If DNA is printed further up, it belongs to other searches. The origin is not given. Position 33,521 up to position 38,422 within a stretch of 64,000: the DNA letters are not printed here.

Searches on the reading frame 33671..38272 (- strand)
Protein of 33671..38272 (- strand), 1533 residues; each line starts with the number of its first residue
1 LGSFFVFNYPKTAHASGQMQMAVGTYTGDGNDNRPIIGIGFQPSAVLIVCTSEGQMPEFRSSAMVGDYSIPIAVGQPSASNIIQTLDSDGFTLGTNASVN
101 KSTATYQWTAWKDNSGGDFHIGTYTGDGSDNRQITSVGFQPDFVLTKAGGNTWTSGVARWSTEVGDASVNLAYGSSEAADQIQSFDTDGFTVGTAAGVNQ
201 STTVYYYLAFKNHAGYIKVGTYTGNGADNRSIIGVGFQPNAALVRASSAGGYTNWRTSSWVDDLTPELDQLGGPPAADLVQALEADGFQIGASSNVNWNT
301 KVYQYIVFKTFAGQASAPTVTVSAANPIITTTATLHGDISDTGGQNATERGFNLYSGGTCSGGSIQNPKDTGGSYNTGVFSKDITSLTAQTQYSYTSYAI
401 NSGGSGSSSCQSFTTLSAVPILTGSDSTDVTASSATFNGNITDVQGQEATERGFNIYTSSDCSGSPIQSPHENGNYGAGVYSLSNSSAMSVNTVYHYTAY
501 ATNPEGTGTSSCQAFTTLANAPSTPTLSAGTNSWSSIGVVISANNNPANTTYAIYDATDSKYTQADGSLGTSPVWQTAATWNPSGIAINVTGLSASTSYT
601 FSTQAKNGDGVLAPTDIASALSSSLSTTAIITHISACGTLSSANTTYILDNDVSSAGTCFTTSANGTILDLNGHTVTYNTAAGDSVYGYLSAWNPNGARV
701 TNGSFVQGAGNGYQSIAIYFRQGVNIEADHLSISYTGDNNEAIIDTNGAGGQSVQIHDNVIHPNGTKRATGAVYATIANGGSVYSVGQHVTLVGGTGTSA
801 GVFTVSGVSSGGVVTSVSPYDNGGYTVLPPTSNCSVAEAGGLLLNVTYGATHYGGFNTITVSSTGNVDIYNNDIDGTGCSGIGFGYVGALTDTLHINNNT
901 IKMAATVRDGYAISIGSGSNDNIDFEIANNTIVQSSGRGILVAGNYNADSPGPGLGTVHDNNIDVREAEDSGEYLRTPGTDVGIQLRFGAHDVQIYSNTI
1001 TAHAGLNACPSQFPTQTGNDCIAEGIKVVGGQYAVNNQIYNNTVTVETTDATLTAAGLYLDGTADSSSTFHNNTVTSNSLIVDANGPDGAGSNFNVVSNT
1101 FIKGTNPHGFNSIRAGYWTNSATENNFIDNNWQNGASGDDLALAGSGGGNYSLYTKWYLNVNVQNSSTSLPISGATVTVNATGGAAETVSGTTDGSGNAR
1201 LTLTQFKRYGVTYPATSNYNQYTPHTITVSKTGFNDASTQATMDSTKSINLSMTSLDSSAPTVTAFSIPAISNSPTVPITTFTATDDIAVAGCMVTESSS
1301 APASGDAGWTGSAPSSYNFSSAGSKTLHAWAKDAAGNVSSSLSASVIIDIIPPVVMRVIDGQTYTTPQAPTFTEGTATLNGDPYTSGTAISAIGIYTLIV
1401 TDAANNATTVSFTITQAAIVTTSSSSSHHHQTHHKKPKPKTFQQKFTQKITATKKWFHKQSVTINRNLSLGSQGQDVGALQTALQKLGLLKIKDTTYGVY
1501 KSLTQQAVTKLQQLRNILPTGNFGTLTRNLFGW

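Call 37: search_protein_families(library=pfam, proteins=[window:33671-38272:-])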
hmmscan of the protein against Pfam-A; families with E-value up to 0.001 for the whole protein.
window:33671-38272:- (1533 aa): 2 families
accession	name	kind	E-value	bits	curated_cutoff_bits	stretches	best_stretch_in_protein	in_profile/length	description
PF24299.1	DUF7483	-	1.1e-10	41.7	27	3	119-205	6-97/330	Domain of unknown function (DUF7483)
PF01471.23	PG_binding_1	-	5e-08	33.5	23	1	1473-1529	1-55/57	Putative peptidoglycan binding domain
